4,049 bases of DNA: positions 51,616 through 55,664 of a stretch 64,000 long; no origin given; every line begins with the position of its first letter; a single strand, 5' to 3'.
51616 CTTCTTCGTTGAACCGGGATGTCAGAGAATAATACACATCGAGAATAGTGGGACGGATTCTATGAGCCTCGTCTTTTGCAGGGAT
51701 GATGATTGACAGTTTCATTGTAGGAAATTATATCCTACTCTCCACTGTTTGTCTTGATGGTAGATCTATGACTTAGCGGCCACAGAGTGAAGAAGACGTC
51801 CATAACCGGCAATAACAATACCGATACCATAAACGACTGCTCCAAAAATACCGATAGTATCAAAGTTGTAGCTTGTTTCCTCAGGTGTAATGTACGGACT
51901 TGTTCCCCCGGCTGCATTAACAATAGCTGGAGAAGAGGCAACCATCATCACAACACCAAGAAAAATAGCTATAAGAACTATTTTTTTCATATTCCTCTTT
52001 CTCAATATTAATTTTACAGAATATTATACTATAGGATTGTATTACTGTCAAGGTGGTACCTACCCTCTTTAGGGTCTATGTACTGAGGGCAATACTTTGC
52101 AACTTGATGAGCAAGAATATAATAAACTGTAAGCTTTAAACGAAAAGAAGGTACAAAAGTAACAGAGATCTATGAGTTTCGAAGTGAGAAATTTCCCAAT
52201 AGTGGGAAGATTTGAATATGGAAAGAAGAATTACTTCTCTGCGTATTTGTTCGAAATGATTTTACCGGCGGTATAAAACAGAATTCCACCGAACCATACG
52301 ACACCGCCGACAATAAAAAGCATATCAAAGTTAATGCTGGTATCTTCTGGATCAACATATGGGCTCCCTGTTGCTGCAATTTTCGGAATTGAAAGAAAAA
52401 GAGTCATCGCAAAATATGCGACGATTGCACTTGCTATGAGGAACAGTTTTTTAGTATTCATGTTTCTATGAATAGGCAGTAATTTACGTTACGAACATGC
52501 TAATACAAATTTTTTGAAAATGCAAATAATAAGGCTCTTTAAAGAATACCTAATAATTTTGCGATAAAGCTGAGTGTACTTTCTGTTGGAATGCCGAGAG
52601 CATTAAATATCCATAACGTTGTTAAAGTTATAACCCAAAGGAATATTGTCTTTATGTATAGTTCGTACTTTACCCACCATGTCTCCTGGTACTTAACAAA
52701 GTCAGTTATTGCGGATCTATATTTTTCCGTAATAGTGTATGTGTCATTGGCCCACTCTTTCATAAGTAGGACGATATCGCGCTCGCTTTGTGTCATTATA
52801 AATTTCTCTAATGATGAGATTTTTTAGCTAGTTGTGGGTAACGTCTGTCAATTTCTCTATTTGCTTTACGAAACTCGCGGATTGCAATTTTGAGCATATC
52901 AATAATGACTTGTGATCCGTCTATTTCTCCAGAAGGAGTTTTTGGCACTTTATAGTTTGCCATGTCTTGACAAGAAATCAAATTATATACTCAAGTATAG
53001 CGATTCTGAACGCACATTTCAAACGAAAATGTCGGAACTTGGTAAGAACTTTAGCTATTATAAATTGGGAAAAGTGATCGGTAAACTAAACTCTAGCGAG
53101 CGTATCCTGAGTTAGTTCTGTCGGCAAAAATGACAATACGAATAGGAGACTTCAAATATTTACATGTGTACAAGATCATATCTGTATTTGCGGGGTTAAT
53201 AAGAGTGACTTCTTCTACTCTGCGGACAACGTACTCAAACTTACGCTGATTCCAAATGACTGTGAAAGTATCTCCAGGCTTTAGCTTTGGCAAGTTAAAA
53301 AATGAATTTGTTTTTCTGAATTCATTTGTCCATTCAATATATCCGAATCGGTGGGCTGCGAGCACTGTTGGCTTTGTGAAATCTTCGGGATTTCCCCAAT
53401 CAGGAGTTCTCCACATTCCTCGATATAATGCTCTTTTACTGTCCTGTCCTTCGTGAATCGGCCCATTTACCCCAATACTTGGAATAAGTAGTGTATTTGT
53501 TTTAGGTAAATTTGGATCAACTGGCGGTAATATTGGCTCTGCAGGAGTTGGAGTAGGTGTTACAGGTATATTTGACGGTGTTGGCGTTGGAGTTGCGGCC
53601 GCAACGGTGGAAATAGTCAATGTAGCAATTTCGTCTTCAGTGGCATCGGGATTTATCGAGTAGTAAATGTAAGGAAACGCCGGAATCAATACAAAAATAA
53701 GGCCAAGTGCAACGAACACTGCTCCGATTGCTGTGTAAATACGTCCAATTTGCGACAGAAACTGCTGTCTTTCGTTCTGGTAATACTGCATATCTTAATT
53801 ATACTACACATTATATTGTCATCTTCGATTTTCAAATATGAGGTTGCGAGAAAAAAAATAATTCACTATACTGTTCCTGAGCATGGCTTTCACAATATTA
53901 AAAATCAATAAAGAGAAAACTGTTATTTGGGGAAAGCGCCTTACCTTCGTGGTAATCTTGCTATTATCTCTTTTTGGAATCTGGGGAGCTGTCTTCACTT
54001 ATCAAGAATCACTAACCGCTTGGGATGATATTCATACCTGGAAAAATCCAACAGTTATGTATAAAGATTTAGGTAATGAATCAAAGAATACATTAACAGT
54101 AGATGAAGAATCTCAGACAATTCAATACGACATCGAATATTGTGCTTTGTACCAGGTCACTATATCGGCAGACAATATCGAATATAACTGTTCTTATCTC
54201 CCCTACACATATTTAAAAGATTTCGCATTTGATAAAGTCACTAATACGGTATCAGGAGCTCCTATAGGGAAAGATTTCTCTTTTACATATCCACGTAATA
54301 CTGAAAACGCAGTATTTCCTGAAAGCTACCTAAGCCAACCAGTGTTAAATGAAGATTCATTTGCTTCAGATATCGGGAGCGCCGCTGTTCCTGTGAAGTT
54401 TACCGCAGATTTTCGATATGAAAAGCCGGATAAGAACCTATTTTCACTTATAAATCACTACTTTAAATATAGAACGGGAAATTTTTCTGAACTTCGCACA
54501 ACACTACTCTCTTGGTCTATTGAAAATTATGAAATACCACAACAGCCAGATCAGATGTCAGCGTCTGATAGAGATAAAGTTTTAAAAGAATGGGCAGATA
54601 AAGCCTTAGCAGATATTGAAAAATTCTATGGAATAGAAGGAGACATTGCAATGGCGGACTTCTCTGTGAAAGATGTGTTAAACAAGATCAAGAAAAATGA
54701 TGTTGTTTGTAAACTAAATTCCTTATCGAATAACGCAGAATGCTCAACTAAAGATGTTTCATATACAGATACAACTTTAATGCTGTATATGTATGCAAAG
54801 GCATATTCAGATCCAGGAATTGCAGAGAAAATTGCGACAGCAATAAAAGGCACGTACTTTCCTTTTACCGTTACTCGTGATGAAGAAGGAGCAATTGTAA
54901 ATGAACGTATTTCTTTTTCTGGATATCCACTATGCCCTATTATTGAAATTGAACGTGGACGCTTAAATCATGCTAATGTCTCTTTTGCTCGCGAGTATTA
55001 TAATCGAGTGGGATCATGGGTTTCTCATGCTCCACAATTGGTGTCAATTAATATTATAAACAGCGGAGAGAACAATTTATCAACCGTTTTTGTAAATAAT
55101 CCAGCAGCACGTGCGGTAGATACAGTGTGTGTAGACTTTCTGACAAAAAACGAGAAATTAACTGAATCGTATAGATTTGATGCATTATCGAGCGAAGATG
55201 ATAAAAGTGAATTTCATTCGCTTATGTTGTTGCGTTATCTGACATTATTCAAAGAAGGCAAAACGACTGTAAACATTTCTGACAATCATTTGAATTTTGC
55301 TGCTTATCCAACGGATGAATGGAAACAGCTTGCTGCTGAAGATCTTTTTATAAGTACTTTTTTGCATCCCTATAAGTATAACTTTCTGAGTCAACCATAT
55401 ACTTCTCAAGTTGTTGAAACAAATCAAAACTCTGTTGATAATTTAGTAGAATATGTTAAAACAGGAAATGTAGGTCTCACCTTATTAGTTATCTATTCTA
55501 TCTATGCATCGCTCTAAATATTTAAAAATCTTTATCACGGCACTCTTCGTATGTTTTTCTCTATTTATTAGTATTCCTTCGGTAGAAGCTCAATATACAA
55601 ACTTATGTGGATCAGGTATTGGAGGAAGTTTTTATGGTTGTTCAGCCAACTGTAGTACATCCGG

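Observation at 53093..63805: Tandemly duplicated two-gene surface module (TM-anchored ~500-aa protein plus ~1120-aa secreted Cys-rich protein) next to a sortase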

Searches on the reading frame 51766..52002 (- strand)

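Call 27: search_protein_families(library=ncbifam, proteins=[window:51766-52002:-], max_evalue=0.1)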
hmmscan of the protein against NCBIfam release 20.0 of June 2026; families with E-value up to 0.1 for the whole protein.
window:51766-52002:- (78 aa): 2 families
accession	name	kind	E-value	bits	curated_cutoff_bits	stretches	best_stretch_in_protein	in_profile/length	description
NF050092.1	BtaManbiosPhlase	equivalog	0.046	12.6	550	1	15-66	275-322/351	BtaManbiosPhlase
NF045849.1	ICE_MMCAP2_0565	equivalog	0.057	13.1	40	0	1-21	49-69/80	Mbov_0395 family pilin-like conjugal transfer protein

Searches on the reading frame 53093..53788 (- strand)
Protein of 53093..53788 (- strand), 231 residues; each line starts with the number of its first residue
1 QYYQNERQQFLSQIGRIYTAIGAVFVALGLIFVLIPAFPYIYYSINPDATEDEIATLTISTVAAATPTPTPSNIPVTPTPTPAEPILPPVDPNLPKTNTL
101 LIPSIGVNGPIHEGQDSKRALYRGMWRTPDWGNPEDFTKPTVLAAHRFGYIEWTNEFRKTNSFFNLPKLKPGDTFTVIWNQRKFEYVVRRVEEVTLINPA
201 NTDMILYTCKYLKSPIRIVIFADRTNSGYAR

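Call 5: search_protein_families(library=pfam, proteins=[window:53093-53788:-], max_evalue=1)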
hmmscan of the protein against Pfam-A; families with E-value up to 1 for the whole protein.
window:53093-53788:- (231 aa): 2 families
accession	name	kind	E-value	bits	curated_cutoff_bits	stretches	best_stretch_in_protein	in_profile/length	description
PF04203.18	Sortase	-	1.9e-11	44.2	26.6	1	101-224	2-124/125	Sortase domain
PF04277.18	OAD_gamma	-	0.025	15.7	27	1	19-66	9-56/76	Oxaloacetate decarboxylase, gamma chain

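Call 27: search_protein_families(library=ncbifam, proteins=[window:53093-53788:-], max_evalue=0.1)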
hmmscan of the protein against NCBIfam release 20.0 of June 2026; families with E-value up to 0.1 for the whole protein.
window:53093-53788:- (231 aa): 6 families
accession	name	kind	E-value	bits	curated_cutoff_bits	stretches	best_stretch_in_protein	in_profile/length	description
TIGR01076.1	sortase_fam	subfamily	1.5e-06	28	39.35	1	100-210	3-112/136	sortase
NF033745.1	class_C_sortase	subfamily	8.4e-06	25.7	160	1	99-204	95-189/220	class C sortase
NF033746.1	class_D_sortase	subfamily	0.00022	21.1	165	1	98-209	11-114/135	class D sortase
NF058671.1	sortase_SrtD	exception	0.00041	20.1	140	1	97-192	64-145/187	class D sortase, LPxTATN-specific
NF033747.1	class_E_sortase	subfamily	0.0028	17.5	160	1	20-205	3-168/211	class E sortase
NF033186.1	internalin_K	exception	0.056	11.9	1100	1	65-123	514-577/604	class 1 internalin InlK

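Call 71: search_solved_structures(query=window:53093-53788:-, max_evalue=0.01, show_alignments=1)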
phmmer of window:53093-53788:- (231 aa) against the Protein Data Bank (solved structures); distinct sequences matched with E-value up to 0.01: 0.

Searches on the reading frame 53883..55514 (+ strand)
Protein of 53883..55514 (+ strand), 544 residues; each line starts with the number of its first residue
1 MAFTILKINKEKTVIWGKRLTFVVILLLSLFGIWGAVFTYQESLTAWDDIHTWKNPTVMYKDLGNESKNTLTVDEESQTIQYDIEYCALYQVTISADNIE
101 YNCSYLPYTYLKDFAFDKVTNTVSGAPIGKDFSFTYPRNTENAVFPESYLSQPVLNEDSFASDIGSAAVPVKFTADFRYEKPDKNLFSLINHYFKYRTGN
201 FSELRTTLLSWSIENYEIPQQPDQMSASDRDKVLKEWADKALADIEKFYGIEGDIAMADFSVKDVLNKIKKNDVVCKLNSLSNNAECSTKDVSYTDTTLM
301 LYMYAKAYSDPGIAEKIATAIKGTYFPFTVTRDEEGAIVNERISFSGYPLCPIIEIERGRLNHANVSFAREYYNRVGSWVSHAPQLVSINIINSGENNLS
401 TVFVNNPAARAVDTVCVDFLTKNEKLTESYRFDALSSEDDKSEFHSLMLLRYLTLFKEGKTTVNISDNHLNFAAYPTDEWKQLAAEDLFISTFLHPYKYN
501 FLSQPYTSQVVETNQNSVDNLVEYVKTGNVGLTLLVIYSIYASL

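Call 5: search_protein_families(library=pfam, proteins=[window:53883-55514:+], max_evalue=1)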
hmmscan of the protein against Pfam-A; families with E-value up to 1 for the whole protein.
window:53883-55514:+ (544 aa): 0 families

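Call 16: search_solved_structures(query=window:53883-55514:+, max_evalue=1)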
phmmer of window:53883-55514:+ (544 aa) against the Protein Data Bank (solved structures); distinct sequences matched with E-value up to 1: 1.
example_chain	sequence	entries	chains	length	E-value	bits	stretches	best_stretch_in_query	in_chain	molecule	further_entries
7y3j_H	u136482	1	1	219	0.61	12.3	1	66-127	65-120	24B3 Heavy chain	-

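Call 21: find_homologous_proteins(query=window:53883-55514:+)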
Query window:53883-55514:+: 8000 candidates shared short words with the query, none scored E <= 0.001.

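Call 27: search_protein_families(library=ncbifam, proteins=[window:53883-55514:+], max_evalue=0.1)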
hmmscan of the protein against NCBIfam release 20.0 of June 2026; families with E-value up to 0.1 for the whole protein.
window:53883-55514:+ (544 aa): 0 families

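Call 60: find_homologous_proteins(query=A6, max_evalue=0.001)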
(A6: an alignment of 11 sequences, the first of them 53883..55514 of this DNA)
Query A6 (11 sequences): 8000 candidates shared short words with the query, none scored E <= 0.001.

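Call 85: search_solved_structures(query=A6, max_evalue=10)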
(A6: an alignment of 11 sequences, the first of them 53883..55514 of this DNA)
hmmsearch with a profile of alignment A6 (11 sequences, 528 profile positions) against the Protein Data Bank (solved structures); distinct sequences matched with E-value up to 10: 3.
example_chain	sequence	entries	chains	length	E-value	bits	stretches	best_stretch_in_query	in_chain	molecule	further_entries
4xa3_A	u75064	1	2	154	0.32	13.1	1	212-274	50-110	Gp7-MYH7(1361-1425)-Eb1 chimera protein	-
1xi4_J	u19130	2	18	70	0.8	11.8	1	210-247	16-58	Clathrin light chain A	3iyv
1spf_A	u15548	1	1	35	5.5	9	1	5-28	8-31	PULMONARY SURFACTANT-ASSOCIATED POLYPEPTIDE C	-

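Call 86: search_protein_families(library=pfam, alignment_id=A6, max_evalue=0.1)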
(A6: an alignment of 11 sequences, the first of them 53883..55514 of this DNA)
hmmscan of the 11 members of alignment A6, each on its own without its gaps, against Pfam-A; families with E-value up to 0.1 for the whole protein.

A. member 1, window:53883-55514:+ (544 aa): 0 families

B. families by the number of members that match (of 11 scanned): 5 families
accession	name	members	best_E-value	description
PF22990.1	ABHD16_N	1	0.035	Phosphatidylserine Lipase ABHD16 N-terminal domain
PF23790.1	Kyano_Gp96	1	0.067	Kyanoviridae Gp96 protein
PF20957.2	GxGYxYP_N_2nd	1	0.076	GxGYxYP_N second domain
PF15889.10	DUF4738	1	0.097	Domain of unknown function (DUF4738)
PF15421.11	Polysacc_deac_3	1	0.098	Putative polysaccharide deacetylase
